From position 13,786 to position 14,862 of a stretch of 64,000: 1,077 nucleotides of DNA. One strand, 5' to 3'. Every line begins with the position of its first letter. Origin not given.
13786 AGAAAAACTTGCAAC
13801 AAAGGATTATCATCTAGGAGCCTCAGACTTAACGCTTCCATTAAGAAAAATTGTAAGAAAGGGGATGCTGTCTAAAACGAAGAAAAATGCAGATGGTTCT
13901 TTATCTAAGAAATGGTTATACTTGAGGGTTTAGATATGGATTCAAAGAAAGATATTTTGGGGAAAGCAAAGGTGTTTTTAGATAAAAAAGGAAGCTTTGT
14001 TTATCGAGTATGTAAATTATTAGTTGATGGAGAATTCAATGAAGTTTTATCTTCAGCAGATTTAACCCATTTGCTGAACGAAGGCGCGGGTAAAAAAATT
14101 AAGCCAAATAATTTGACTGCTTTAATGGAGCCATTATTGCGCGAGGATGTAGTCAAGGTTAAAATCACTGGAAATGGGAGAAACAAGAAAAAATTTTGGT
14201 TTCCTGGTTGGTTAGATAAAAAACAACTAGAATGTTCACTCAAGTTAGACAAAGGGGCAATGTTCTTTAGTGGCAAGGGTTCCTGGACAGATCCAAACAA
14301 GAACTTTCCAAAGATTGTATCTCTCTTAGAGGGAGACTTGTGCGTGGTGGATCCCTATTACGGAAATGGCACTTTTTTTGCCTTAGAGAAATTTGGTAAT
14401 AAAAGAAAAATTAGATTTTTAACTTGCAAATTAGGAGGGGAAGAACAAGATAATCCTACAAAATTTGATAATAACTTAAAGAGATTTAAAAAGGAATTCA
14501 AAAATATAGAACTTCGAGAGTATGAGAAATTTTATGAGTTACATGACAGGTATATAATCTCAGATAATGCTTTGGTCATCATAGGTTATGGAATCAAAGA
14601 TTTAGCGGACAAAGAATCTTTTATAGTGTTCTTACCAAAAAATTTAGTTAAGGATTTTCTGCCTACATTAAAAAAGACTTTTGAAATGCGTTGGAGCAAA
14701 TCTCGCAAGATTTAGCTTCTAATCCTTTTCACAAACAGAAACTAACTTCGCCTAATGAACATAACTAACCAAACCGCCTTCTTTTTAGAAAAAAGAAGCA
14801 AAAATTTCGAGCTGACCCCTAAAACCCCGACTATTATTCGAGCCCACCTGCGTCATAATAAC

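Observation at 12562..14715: Five tandem, translationally coupled genes sharing one ~55-aa winged-helix-like module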

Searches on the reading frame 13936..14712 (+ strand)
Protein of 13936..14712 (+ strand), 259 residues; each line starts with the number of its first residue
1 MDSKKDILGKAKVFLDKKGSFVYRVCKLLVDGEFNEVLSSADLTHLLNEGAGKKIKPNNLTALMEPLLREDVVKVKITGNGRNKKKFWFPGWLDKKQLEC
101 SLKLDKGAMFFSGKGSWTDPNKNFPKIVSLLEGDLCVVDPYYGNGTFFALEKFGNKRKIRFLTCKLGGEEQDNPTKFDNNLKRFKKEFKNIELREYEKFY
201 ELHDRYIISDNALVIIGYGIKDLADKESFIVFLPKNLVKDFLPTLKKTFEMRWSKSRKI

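Call 3: search_protein_families(library=pfam, proteins=[window:13936-14712:+], max_evalue=1)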
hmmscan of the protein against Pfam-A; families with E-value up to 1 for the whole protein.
window:13936-14712:+ (259 aa): 2 families
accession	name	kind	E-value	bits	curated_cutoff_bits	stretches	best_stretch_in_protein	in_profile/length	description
PF16565.11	MIT_C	-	0.025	14.9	25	1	151-219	44-110/142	Phospholipase D-like domain at C-terminus of MIT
PF21128.4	MCM4_WHD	-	0.068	13.7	24.4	1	25-82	14-69/75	MCM4, winged helix domain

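Call 5: search_protein_families(library=ncbifam, proteins=[window:13936-14712:+], max_evalue=1)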
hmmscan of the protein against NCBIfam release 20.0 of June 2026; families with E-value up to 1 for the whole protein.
window:13936-14712:+ (259 aa): 1 family
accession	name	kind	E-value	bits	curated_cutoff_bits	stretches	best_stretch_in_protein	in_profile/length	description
NF040700.1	VPA1262_N_dom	domain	0.0091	14.8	80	1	170-209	387-430/478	VPA1262 family N-terminal domain-containing protein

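Call 6: search_protein_families(library=padloc, proteins=[window:13936-14712:+], max_evalue=1)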
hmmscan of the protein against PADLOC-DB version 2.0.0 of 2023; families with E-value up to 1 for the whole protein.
window:13936-14712:+ (259 aa): 4 families
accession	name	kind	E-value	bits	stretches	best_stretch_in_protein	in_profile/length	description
PDLC04869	PDC-S05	-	2.4e-10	38.1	1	109-236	174-290/306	-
PDLC04879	PDC-S05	-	4e-08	31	1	115-228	165-268/285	-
PDLC03880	NsnC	-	0.00043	18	1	176-228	174-232/242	-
PDLC02614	DrmC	-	0.00045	18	1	169-217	69-116/153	DrmC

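Call 7: search_protein_families(library=phrogs, proteins=[window:13936-14712:+], max_evalue=1)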
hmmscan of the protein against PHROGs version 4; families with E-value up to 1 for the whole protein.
window:13936-14712:+ (259 aa): 0 families

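Call 15: find_homologous_proteins(query=window:13936-14712:+, max_evalue=0.001)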
Query window:13936-14712:+ (259 aa): 137 proteins with E <= 0.001 among 626 candidates; the best 120 are listed.
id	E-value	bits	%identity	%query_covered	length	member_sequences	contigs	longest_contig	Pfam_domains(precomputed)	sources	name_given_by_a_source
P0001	3.8e-170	582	100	100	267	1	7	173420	-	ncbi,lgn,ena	-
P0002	1.4e-144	498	86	99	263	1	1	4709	-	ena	-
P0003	3.0e-142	491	84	100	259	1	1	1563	-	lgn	-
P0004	1.9e-127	442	78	100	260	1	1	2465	-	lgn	-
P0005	7.8e-120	417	70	99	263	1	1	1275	-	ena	-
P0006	2.8e-118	412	69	100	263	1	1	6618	-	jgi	jgi:hypothetical protein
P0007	1.9e-117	409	70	100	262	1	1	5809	-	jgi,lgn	jgi:hypothetical protein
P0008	9.5e-117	407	67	100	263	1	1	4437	-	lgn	-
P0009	1.5e-116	406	69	99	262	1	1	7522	-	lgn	-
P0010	5.7e-116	404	70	98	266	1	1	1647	-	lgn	-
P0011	9.9e-116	404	68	99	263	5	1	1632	-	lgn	-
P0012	3.9e-115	402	70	98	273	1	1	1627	-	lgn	-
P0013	7.8e-115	401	69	98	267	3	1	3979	-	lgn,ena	-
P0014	1.1e-114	400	68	100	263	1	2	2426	-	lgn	-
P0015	2.7e-114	399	66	100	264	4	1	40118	-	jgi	jgi:hypothetical protein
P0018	2.4e-113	396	66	100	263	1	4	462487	-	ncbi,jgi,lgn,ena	ncbi:MAG TPA: hypothetical protein VF399_08225 [bacterium]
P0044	3.1e-103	363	66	93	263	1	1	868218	-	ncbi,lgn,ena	-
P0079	6.4e-81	290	52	98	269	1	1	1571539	-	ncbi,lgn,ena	-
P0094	1.1e-61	226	65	59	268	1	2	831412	-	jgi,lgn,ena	jgi:hypothetical protein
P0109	1.9e-40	157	46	66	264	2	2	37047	-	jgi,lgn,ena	-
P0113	3.3e-39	153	72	39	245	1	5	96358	-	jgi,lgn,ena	-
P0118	1.1e-37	148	72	39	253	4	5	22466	-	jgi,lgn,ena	-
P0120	1.2e-36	144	69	39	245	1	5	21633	-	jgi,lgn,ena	jgi:hypothetical protein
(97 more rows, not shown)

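Call 17: find_encoding_contigs(protein=P0018, flank=6000, max_places=3)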
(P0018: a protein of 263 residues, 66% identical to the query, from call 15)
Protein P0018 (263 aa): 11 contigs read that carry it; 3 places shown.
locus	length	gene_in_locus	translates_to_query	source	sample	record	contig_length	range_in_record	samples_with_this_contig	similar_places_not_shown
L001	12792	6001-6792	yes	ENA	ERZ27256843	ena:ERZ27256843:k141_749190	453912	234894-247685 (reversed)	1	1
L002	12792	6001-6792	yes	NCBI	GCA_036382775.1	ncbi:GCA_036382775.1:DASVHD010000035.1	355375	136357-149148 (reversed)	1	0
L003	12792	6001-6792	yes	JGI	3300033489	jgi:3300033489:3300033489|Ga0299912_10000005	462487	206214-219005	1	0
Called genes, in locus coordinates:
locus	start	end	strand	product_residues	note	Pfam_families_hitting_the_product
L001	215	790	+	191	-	PF01558:POR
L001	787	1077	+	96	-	PF13187:Fer4_9 (faint), PF12797:Fer4_2 (faint), PF00037:Fer4 (weak), PF12837:Fer4_6 (faint), PF13237:Fer4_10 (weak), PF14697:Fer4_21, PF12838:Fer4_7 (weak)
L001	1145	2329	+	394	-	PF01855:POR_N, PF17147:PFOR_II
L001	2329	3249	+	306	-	PF02775:TPP_enzyme_C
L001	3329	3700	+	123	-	PF07883:Cupin_2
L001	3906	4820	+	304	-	-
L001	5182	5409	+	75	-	-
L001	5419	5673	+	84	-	-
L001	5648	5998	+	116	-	-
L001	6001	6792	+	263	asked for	-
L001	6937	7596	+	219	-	PF14175:YaaC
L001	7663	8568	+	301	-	-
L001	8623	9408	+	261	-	-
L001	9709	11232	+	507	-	PF00383:dCMP_cyt_deam_1, PF13749:HATPase_c_4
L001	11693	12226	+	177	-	PF12717:Cnd1 (faint), PF25767:ARM_TBCD_2nd (faint), PF01602:Adaptin_N (weak), PF13646:HEAT_2 (faint), PF13513:HEAT_EZ (faint), PF02985:HEAT (faint), PF25801:HEAT_GCN1_C_2 (weak)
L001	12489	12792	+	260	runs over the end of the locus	-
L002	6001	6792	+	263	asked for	-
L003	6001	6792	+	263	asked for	-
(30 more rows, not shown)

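Call 18: find_encoding_contigs(protein=P0044, flank=6000, max_places=3)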
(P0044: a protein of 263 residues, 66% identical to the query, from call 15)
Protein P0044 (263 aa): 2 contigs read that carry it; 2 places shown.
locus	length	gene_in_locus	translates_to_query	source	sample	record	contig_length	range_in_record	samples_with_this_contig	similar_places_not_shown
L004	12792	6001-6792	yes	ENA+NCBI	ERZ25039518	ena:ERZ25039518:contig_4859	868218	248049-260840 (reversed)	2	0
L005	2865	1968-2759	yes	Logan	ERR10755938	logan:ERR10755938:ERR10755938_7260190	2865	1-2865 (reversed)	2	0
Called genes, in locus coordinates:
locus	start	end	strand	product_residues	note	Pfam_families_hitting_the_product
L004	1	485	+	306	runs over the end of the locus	PF00872:Transposase_mut, PF10551:MULE (weak)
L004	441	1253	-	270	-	PF03476:MOSC_N, PF03473:MOSC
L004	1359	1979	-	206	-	-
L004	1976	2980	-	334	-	PF00078:RVT_1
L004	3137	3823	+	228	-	PF13408:Zn_ribbon_recom (weak)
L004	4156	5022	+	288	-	PF13814:Replic_Relax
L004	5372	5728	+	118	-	-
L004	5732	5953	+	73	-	-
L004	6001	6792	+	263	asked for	-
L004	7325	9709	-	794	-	PF00270:DEAD (faint), PF04851:ResIII, PF18766:SWI2_SNF2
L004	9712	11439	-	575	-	PF01555:N6_N4_Mtase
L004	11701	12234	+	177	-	PF00239:Resolvase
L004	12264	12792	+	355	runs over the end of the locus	PF07508:Recombinase, PF13408:Zn_ribbon_recom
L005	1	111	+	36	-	?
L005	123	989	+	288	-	PF13814:Replic_Relax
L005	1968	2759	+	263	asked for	-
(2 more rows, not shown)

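Call 19: find_encoding_contigs(protein=P0079, flank=6000, max_places=3)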
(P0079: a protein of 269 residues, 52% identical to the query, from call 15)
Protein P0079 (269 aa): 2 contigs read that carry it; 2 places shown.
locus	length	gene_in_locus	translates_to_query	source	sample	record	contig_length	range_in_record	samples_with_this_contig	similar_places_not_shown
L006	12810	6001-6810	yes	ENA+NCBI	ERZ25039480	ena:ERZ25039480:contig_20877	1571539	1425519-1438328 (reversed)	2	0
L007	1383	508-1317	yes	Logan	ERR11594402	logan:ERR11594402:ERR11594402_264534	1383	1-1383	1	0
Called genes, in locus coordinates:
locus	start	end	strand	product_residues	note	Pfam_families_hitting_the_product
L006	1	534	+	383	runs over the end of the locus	-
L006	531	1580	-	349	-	PF13191:AAA_16, PF24883:NPHP3_N (faint), PF05729:NACHT (weak), PF13401:AAA_22, PF00004:AAA (weak), PF22703:Cdc6_lid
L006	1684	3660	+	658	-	PF00330:Aconitase, PF00694:Aconitase_C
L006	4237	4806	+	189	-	-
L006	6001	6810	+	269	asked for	-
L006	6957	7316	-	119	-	-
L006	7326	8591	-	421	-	PF13173:AAA_14, PF13635:DUF4143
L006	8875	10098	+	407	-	PF00180:Iso_dh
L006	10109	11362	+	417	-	PF08442:ATP-grasp_2, PF24948:Citrate_synth_N, PF16114:Citrate_bind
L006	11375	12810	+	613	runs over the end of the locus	PF00549:Ligase_CoA, PF00285:Citrate_synt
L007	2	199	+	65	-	?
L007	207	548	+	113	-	-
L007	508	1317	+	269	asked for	-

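Call 24: find_related_loci(query=A3, collection=genome_contigs, flank=6000)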
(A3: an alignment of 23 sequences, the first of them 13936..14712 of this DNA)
Query A3 (259 aa) in genome_contigs; peptide patterns used: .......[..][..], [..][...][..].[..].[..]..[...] (x = any residue, [..] = any of these).
49 stretches matched a pattern; 23 encode a relative of the query (tblastn E <= 1e-3); 23 distinct loci.
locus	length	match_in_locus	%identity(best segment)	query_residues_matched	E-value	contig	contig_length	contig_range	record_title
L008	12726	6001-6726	66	15-256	2e-107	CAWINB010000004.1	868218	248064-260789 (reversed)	MAG: Candidatus Doudnabacteria bacterium isolate MFD04434.bin.1.36 genome assembly, contig: contig_4859, whole genome sh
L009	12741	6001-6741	57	17-259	4e-96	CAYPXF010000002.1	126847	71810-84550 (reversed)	MAG TPA_asm: uncultured Gammaproteobacteria bacterium isolate binchicken_co17_235 genome assembly, contig: NODE_365_leng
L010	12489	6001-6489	64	97-259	7e-67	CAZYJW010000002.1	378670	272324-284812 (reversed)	MAG TPA_asm: Candidatus Micrarchaeota archaeon isolate binchicken_co27_231 genome assembly, contig: NODE_18_length_37867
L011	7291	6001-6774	44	1-256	3e-66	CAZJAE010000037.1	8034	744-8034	MAG TPA_asm: uncultured archaeon isolate binchicken_co115_24 genome assembly, contig: NODE_13121_length_8034_cov_3.96127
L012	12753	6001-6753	51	4-259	7e-85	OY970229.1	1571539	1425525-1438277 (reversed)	MAG: uncultured Candidatus Micrarchaeota archaeon isolate MFD01476.bin.c.6 genome assembly, chromosome: 1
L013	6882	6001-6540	46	76-256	4e-43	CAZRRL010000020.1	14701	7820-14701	MAG TPA_asm: uncultured Methanosarcinales archaeon isolate binchicken_co251_826 genome assembly, contig: NODE_5635_lengt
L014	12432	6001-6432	45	109-256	8e-39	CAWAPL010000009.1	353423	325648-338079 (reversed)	MAG: uncultured Phycisphaerales bacterium isolate MFD01188.bin.2.114 genome assembly, contig: contig_15328, whole genome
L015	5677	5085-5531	45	109-259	5e-38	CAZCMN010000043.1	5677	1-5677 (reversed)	MAG TPA_asm: Candidatus Woesearchaeota archaeon isolate SRP178699_co1_138 genome assembly, contig: NODE_20998_length_567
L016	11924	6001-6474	40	91-256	1e-36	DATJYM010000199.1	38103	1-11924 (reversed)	MAG TPA_asm: Candidatus Acidiferrales bacterium isolate SMAG_U15152 k141_3384746, whole genome shotgun sequence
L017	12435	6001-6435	44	108-256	1e-36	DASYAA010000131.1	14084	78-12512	MAG TPA_asm: Verrucomicrobiia bacterium isolate SMAG_U4867 k141_3121089, whole genome shotgun sequence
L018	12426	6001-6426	42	108-253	7e-35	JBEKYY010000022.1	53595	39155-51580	MAG: Verrucomicrobiota bacterium isolate SPRUCE 686 SPRUCE_686_22, whole genome shotgun sequence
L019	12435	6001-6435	40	108-256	6e-33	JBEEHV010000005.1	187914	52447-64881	MAG: Verrucomicrobiota bacterium isolate BP_754 scaffold_1497329, whole genome shotgun sequence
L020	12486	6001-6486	35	90-256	1e-29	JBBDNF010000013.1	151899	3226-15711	MAG: Nitrosopumilaceae archaeon isolate LejiaB_38_73 Lejia_B_137_length_151899_cov_44, whole genome shotgun sequence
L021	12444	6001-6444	35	109-259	1e-27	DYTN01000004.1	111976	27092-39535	MAG TPA_asm: Methanobacteriota archaeon isolate DR5_60_8 Afr_mines_DR5_16_length_111976_cov_3_388926, whole genome shotg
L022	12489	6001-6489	37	93-259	4e-26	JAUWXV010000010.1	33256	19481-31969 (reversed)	MAG: bacterium isolate CSMAG_2693 CSMAG_2693_k141_3104050_length_33256_cov_6.7008, whole genome shotgun sequence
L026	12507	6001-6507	28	70-256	7e-20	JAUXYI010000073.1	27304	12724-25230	MAG: Thermodesulfovibrionia bacterium isolate C18_concoct.bin.153 C18_k141_107880, whole genome shotgun sequence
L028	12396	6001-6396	37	126-259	2e-16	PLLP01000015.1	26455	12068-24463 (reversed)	MAG: Phycisphaerales bacterium isolate fen_1361 73.20120800_E3X.29_contig_9361, whole genome shotgun sequence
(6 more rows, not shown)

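Call 34: search_solved_structures(query=A3, max_evalue=10, show_alignments=2)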
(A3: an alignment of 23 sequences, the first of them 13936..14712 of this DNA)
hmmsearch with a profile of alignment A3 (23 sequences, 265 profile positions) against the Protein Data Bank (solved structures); distinct sequences matched with E-value up to 10: 3.
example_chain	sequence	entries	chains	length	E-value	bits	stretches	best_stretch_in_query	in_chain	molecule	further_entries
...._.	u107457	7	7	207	0.89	12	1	178-207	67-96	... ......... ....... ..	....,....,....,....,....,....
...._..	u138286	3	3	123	1.5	11.3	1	64-104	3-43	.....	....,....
3n2z_B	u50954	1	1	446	2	10.9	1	92-171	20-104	Lysosomal Pro-X carboxypeptidase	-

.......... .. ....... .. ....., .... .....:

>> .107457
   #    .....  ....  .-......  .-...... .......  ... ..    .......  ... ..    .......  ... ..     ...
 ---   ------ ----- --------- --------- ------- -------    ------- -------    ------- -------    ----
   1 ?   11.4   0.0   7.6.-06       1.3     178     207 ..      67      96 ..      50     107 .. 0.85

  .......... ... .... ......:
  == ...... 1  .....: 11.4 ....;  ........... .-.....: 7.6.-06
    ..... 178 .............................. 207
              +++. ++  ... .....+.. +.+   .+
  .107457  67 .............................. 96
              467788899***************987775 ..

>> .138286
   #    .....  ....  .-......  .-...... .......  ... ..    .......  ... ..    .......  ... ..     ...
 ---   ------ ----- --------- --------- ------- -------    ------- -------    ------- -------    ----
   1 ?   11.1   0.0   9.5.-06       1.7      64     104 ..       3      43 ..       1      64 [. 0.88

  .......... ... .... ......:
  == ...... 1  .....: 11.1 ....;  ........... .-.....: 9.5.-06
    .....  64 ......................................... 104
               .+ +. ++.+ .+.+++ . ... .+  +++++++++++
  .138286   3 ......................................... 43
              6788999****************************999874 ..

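Call 40: predict_structure(alignment_id=A3)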
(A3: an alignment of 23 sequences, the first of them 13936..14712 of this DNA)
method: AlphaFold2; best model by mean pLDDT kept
length: 259 residues; sequences in the alignment: 23
mean_pLDDT: 85.4   pTM: 0.58
mean pLDDT of the five models: 85.4, 84.8, 84.3, 83.7, 83.2
residues with pLDDT >= 90: 135; 70-90: 91; 50-70: 21; < 50: 12
segments of 3 or more residues with pLDDT < 50: 100-105, 221-224
pLDDT, mean of each block of 10 residues (from residue 1): 86 87 92 88 87 86 92 86 84 67 60 60 77 94 89 92 93 93 96 96 91 83 61 91 94 97
secondary structure, 60 per line:
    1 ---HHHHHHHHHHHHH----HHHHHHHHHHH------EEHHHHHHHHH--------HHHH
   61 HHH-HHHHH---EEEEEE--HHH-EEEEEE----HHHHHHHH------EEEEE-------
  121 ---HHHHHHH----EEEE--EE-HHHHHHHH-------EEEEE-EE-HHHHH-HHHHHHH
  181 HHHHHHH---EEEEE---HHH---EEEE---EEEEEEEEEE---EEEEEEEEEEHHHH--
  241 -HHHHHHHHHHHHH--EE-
elements in order: H4-16 H21-31 H40-48 H57-63 H65-69 E73-78 E85-90 H95-102 E109-113 H124-130 E135-138 H144-151 E159-163 H168-172 H174-187 E191-195 E205-208 E212-221 E225-234 H235-238 H242-254

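Call 42: fold_search(model_id=the predicted structure, library=pdb)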
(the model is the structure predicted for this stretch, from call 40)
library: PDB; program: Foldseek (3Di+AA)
matches with E <= 10: 885; with E <= 0.001: 35
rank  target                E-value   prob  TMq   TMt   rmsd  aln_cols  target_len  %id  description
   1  5bpd_B                1.1e-09  1.00  0.36  0.36  24.8       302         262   13  Structure of TrmBL2, an archaeal chromatin protein, shows a novel mode of DNA binding. (released 2015-09-02)
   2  5bqt_A                1.6e-09  1.00  0.37  0.37  23.5       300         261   13  Structure of TrmBL2, an archaeal chromatin protein, shows a novel mode of DNA binding. (released 2015-09-02)
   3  5box_A                1.8e-09  1.00  0.37  0.36  24.8       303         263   13  Structure of TrmBL2, an archaeal chromatin protein, shows a novel mode of DNA binding. (released 2015-09-02)
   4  5bpi_D                4.9e-09  1.00  0.37  0.38  18.2       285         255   13  Structure of TrmBL2, an archaeal chromatin protein, shows a novel mode of DNA binding. (released 2015-09-02)
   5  5bpd_C                6.2e-09  1.00  0.38  0.37  18.3       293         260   14  Structure of TrmBL2, an archaeal chromatin protein, shows a novel mode of DNA binding. (released 2015-09-02)
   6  5bpi_C                2.2e-08  1.00  0.38  0.38  18.4       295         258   14  Structure of TrmBL2, an archaeal chromatin protein, shows a novel mode of DNA binding. (released 2015-09-02)
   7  5bpd_D                2.2e-08  1.00  0.36  0.36  18.4       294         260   12  Structure of TrmBL2, an archaeal chromatin protein, shows a novel mode of DNA binding. (released 2015-09-02)
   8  5bqt_B                2.6e-07  1.00  0.36  0.37  23.8       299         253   13  Structure of TrmBL2, an archaeal chromatin protein, shows a novel mode of DNA binding. (released 2015-09-02)
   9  4urj_D                2.8e-06  1.00  0.37  0.50   6.9       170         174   14  Crystal structure of human BJ-TSA-9 (released 2014-10-01)
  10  4urj_B                4.8e-06  1.00  0.36  0.50   7.1       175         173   13  Crystal structure of human BJ-TSA-9 (released 2014-10-01)
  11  5qhm                  5.1e-06  1.00  0.34  0.49   6.4       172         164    9  PanDDA analysis group deposition of models with modelled events (e.g. bound ligands) -- Crystal Structure of human FAM83 (released 2018-12-19)
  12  5lzk_A                6.5e-06  1.00  0.35  0.49   6.7       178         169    9  Structure of the domain of unknown function DUF1669 from human FAM83B (released 2016-10-26)
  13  6ehi_D                7.8e-06  1.00  0.39  0.58   5.9       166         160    8  NucT from Helicobacter pylori (released 2018-01-17)
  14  4urj_C                9.9e-06  1.00  0.37  0.53   6.8       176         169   14  Crystal structure of human BJ-TSA-9 (released 2014-10-01)
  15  4ggj                  9.9e-06  1.00  0.37  0.53   5.6       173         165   13  Crystal structure of Zucchini from mouse (mZuc / PLD6 / MitoPLD) (released 2012-10-10)
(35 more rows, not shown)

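Call 47: search_protein_families(library=pfam, alignment_id=A2, max_evalue=0.1)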
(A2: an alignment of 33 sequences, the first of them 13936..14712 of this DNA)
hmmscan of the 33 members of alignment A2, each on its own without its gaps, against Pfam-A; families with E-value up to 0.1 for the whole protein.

A. member 1, window:13936-14712:+ (259 aa): 2 families
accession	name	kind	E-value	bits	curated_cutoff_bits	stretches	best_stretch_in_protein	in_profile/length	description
PF16565.11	MIT_C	-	0.025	14.9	25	1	151-219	44-110/142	Phospholipase D-like domain at C-terminus of MIT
PF21128.4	MCM4_WHD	-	0.068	13.7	24.4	0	25-82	14-69/75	MCM4, winged helix domain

B. families by the number of members that match (of 33 scanned): 6 families
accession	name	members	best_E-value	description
PF16565.11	MIT_C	15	0.00013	Phospholipase D-like domain at C-terminus of MIT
PF21128.4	MCM4_WHD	11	0.00098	MCM4, winged helix domain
PF16360.10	GTP-bdg_M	1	0.0025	GTP-binding GTPase Middle Region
PF09564.16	RE_NgoBV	1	0.017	NgoBV restriction endonuclease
PF10766.14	AcrZ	1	0.068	Multidrug efflux pump-associated protein AcrZ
PF09243.16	Rsm22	1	0.069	Mitochondrial small ribosomal subunit Rsm22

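Call 48: find_encoding_contigs(protein=P0001, flank=10000, max_places=4)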
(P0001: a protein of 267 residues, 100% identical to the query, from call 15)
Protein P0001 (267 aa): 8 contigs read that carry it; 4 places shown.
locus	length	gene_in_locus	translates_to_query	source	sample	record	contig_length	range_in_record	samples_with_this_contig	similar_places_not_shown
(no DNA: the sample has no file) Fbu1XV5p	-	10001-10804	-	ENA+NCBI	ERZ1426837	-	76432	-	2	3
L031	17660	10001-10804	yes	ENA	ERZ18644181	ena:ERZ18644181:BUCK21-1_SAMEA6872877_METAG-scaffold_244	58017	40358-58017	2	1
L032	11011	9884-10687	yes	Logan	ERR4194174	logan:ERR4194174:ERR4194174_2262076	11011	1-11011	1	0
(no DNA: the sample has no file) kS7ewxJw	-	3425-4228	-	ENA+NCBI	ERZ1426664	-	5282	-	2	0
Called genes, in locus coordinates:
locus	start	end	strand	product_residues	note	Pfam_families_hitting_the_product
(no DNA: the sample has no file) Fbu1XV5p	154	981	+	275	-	PF09810:Exo5 (faint), PF08696:Dna2, PF12705:PDDEXK_1, PF01930:Cas_Cas4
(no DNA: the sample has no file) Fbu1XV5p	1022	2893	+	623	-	-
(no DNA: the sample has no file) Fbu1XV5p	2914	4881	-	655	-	PF00437:T2SSE, PF25199:nSTAND_NTPase5 (faint)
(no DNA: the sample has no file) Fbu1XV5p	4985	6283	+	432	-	-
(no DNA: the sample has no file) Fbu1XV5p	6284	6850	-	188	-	PF27325:MJ0538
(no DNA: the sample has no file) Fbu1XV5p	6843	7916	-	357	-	-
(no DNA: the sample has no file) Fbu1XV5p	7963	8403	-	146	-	PF01870:Hjc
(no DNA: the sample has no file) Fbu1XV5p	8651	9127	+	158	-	-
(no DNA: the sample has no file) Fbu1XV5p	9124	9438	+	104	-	-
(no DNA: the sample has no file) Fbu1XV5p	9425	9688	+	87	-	-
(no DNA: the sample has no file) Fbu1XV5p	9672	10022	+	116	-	-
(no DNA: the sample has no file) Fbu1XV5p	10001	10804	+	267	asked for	-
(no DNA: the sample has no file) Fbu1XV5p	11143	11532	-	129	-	-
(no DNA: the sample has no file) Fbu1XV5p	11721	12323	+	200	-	-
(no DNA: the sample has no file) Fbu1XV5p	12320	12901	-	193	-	-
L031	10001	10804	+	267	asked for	-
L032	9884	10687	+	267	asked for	-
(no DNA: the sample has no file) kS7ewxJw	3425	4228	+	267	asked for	-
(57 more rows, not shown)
